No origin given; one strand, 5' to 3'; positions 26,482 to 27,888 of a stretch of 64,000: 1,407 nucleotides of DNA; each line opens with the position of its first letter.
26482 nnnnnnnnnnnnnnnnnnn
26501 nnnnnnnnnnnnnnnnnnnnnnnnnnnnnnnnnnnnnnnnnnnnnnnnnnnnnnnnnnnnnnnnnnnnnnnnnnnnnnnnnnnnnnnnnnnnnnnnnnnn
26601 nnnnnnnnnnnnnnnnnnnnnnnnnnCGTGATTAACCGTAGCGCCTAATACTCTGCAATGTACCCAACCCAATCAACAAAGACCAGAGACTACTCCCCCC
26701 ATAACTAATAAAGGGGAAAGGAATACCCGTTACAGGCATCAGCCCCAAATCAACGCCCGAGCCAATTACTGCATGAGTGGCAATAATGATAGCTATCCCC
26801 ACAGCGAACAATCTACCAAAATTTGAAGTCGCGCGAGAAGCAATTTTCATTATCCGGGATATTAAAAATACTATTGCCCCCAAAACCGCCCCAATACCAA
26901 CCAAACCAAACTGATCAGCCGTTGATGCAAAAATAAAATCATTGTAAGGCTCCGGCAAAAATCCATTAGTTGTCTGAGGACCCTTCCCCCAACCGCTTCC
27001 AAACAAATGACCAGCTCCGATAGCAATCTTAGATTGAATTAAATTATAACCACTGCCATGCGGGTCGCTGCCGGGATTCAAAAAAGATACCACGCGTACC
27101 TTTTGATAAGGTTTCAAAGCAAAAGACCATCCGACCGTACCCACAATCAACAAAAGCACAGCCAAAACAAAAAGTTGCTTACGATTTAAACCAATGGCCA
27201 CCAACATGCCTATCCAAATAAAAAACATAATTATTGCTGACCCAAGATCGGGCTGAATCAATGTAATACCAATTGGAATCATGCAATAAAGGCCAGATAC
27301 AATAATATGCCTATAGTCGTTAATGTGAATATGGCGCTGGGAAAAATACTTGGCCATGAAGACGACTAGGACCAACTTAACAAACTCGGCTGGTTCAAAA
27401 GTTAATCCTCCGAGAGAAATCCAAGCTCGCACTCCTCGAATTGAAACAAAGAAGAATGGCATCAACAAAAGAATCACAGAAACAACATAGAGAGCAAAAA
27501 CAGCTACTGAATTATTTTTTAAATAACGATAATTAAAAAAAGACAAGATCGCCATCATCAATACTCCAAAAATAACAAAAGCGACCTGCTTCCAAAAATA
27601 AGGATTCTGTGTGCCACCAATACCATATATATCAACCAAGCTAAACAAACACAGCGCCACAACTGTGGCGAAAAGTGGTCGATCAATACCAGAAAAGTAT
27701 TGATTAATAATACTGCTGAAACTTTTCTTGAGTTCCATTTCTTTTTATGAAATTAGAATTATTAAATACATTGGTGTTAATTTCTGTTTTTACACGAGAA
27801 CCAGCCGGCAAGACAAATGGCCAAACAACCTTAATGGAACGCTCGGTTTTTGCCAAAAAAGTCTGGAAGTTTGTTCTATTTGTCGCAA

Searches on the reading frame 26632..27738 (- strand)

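Call 81: search_protein_families(library=pfam, proteins=[window:26632-27738:-], max_evalue=0.001)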
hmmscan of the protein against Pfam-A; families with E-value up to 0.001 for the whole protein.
window:26632-27738:- (368 aa): 1 family
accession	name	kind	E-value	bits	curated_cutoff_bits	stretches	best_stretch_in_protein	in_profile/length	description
PF01098.24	FTSW_RODA_SPOVE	-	4.8e-84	282.8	26.4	1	25-367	15-353/356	Cell cycle protein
